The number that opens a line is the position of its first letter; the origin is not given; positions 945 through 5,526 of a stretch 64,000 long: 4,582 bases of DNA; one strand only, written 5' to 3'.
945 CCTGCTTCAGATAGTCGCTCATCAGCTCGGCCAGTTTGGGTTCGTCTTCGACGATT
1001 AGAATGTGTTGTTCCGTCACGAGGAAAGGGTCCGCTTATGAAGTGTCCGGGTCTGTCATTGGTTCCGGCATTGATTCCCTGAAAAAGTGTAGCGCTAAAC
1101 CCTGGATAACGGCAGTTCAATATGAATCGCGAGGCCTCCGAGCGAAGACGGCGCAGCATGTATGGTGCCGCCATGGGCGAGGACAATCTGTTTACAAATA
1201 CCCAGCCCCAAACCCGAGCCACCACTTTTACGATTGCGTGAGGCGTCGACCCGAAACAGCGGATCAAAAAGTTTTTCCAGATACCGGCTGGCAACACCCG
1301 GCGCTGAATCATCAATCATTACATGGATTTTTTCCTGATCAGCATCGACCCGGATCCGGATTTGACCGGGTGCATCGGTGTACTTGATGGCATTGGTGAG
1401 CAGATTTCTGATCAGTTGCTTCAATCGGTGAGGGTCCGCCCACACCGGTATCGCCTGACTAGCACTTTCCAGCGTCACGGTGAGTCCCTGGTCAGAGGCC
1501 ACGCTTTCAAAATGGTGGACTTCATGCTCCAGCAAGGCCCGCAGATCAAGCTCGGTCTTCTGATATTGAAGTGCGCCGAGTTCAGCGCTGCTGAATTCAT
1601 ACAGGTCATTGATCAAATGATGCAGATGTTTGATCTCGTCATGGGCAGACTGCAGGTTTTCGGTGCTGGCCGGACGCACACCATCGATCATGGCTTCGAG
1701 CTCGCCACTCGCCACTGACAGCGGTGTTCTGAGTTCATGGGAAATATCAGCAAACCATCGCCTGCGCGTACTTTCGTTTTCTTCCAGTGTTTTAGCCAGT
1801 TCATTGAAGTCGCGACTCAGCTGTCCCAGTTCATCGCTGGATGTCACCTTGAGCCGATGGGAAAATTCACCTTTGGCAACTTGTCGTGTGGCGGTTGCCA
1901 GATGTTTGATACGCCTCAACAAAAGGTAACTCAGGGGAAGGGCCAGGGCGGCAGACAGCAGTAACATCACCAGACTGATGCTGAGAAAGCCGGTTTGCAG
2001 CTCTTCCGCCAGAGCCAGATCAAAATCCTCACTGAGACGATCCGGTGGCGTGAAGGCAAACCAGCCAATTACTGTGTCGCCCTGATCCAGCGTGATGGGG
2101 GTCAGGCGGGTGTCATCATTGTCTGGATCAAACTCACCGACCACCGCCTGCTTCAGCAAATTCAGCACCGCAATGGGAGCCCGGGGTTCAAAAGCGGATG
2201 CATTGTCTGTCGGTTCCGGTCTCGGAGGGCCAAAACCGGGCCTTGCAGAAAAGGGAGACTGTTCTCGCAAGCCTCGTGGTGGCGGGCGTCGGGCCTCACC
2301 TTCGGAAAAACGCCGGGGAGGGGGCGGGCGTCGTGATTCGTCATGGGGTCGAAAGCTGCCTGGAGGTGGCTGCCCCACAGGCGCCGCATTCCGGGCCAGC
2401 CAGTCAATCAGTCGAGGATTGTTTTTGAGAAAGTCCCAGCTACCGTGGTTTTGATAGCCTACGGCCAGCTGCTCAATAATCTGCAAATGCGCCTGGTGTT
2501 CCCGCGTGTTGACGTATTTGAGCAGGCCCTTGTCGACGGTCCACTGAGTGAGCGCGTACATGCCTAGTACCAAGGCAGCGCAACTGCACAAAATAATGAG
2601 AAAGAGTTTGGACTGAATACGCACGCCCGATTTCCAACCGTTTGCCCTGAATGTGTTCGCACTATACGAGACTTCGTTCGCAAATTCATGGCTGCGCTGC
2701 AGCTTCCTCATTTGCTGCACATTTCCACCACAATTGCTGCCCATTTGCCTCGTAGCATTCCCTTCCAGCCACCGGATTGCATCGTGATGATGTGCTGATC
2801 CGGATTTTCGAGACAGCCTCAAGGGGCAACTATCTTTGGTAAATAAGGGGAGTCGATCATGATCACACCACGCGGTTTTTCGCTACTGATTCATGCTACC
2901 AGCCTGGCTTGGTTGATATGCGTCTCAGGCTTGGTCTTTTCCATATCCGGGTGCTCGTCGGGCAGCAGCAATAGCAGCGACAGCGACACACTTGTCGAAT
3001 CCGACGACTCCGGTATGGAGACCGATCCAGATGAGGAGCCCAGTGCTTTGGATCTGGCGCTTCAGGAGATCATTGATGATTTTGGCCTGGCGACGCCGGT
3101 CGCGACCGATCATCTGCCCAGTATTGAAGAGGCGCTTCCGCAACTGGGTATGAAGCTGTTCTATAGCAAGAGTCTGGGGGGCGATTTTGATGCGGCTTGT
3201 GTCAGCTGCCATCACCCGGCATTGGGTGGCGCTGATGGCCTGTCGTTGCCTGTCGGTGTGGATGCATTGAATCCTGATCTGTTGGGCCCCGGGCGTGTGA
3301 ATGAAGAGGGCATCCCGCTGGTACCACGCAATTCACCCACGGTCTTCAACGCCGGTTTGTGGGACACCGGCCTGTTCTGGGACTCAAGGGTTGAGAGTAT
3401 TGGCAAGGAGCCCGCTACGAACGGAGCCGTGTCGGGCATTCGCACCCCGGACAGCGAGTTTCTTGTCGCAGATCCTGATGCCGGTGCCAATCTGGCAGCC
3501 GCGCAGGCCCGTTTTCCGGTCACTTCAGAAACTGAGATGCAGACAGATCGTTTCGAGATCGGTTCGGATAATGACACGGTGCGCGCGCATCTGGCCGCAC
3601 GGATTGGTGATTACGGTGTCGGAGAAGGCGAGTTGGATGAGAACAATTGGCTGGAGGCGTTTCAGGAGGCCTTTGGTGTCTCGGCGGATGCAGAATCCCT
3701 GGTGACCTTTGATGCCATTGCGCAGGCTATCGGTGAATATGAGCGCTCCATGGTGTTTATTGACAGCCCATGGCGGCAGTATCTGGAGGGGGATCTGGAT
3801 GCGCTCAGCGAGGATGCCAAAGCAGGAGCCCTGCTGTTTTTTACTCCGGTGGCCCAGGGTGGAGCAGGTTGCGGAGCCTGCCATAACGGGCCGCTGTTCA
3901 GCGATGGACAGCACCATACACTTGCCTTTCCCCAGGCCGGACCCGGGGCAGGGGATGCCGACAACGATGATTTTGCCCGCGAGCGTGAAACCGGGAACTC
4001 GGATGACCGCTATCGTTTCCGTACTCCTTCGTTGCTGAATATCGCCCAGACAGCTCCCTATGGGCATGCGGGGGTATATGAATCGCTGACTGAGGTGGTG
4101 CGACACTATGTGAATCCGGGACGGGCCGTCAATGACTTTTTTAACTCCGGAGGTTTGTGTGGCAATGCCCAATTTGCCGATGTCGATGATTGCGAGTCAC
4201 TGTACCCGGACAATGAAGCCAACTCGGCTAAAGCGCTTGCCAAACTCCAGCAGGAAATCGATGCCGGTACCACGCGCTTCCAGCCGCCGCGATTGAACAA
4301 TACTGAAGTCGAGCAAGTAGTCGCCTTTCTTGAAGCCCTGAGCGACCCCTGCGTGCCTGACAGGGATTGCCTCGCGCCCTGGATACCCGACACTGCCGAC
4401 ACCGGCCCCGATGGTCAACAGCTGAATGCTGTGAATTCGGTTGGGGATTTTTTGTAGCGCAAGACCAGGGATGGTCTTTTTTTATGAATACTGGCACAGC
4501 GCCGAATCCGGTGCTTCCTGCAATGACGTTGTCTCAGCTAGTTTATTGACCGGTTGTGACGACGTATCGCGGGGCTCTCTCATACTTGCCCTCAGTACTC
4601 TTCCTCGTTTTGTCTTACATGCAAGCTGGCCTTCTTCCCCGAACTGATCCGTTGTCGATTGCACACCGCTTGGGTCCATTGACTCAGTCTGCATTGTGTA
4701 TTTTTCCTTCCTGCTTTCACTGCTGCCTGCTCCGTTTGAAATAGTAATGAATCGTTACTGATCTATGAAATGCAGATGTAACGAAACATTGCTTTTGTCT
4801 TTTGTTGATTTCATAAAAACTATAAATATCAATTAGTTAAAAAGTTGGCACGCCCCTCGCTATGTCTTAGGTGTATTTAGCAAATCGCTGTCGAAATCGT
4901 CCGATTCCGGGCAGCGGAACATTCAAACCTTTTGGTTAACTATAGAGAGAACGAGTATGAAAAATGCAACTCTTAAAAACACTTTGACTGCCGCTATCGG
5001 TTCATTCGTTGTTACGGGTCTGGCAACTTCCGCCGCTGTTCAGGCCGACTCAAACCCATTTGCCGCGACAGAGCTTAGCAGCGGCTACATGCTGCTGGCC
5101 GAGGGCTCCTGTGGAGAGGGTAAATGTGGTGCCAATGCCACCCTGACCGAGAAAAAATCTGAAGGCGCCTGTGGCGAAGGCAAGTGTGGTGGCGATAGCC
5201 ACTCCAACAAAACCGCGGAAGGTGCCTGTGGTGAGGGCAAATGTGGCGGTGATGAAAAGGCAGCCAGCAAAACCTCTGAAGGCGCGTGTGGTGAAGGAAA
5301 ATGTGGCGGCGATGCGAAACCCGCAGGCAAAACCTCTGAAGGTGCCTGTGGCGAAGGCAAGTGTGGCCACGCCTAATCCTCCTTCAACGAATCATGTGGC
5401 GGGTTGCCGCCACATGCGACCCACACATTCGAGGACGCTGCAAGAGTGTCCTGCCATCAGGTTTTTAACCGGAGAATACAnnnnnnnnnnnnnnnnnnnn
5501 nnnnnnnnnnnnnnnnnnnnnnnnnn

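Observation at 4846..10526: Probable sigma54 control of the RiPP operon by the adjacent GAF-kinase/NtrC-type activator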

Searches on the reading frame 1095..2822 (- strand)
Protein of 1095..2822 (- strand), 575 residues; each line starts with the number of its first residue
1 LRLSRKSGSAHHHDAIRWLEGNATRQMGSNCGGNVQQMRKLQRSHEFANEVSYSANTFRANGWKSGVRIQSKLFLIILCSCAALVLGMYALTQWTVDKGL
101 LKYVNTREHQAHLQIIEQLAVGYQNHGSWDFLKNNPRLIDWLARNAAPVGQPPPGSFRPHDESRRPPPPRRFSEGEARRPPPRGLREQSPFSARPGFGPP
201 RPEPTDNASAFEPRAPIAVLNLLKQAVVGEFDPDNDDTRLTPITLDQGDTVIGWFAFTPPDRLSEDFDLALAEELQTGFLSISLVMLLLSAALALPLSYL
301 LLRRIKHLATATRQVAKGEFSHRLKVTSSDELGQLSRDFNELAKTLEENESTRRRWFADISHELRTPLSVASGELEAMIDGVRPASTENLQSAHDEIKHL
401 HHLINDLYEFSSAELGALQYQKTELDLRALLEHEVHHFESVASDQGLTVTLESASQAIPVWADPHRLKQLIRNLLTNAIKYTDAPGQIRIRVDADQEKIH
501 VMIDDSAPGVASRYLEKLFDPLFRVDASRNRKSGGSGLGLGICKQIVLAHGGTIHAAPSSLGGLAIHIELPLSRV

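Call 3: search_protein_families(library=pfam, proteins=[window:1095-2822:-], max_evalue=0.01)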
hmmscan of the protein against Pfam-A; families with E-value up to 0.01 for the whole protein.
window:1095-2822:- (575 aa): 4 families
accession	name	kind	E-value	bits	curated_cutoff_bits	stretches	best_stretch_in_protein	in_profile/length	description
PF02518.31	HATPase_c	-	1.5e-25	90.3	26.4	1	463-573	2-110/111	Histidine kinase-, DNA gyrase B-, and HSP90-like ATPase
PF00512.31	HisKA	-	6.5e-15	55.4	26.9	1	353-415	2-65/66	His Kinase A (phospho-acceptor) domain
PF00672.30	HAMP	-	1.2e-13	51.5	25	1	298-348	3-53/53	HAMP domain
PF13581.12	HATPase_c_2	-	0.00035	21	27.4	1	474-546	39-108/127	Histidine kinase-like ATPase domain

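Call 46: search_protein_families(library=ncbifam, proteins=[window:1095-2822:-], max_evalue=0.001)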
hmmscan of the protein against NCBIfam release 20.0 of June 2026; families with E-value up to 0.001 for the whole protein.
window:1095-2822:- (575 aa): 83 families (the best 25 are shown)
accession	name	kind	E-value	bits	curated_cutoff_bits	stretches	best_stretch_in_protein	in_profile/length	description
NF012163.2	BaeS_SmeS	equivalog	3.5e-117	392.1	500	1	68-571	4-457/457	sensor histidine kinase efflux regulator BaeS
NF007837.0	PRK10549.1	equivalog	7.7e-114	380.9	603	2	213-574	102-460/466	envelope stress sensor histidine kinase BaeS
NF033092.0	HK_WalK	equivalog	8.4e-61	206.3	725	2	347-571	366-593/594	cell wall metabolism sensor histidine kinase WalK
NF012226.0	AdeS_HK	equivalog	6.6e-56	190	500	1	282-559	65-341/353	two-component sensor histidine kinase AdeS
NF007007.0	PRK09470.1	equivalog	1e-53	182.9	486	1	282-573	173-460/463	envelope stress sensor histidine kinase CpxA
TIGR01386.1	cztS_silS_copS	subfamily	7.6e-51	173.5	292.55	1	266-557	153-444/457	heavy metal sensor histidine kinase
NF046044.1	PnpS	equivalog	9e-51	173.1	400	1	350-571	167-390/390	two-component system histidine kinase PnpS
NF040691.1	MtrAB_MtrB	equivalog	5.3e-50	170.9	450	1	276-571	187-491/507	MtrAB system histidine kinase MtrB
TIGR02966.1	phoR_proteo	equivalog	2.6e-48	164.8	334.2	1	345-555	106-318/333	phosphate regulon sensor histidine kinase PhoR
NF041210.1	his_kin_PieS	equivalog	2e-47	162.3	850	1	287-573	173-471/474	two component system sensor histidine kinase PieS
NF007898.0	PRK10604.1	equivalog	2.9e-46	158.5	478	1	282-573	139-424/433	two-component system sensor histidine kinase RstB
NF045900.1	HisKinCpxALeg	equivalog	6e-46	157.1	800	1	282-572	156-451/451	two-component system sensor histidine kinase CpxA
NF007345.0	PRK09835.1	subfamily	5.8e-41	140.5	423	1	262-557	170-466/482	Cu(+)/Ag(+) sensor histidine kinase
TIGR02956.1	TMAO_torS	equivalog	1.6e-39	135.7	676.5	1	348-573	459-683/967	TMAO reductase system sensor histidine kinase/response regulator TorS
NF033091.0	HK_VanS_ACDEFG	equivalog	4.9e-39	134.2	400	1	301-571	18-293/293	vancomycin resistance histidine kinase VanS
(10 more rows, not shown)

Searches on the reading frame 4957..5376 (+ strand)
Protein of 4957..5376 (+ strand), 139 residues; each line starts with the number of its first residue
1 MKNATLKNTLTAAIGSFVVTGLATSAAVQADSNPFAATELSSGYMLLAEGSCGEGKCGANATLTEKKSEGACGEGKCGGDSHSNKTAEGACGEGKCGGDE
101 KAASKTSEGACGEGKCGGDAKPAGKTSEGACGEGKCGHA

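Call 3: search_protein_families(library=pfam, proteins=[window:4957-5376:+], max_evalue=0.01)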
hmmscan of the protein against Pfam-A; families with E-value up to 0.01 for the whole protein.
window:4957-5376:+ (139 aa): 0 families

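Call 46: search_protein_families(library=ncbifam, proteins=[window:4957-5376:+], max_evalue=0.001)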
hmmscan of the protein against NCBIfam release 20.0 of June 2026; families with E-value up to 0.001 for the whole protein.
window:4957-5376:+ (139 aa): 2 families
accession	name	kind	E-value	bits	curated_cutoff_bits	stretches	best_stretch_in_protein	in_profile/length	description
NF050137.2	KCGExKCG_twice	domain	1.4e-23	82.3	19.5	4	49-80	1-29/29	HvfA family oxazolone/thioamide-modified RiPP metallophore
NF050188.1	OxThioModRiPPHvfA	equivalog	2.8e-21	75.9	95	2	9-98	6-95/96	oxazolone/thioamide-modified RiPP metallophore HvfA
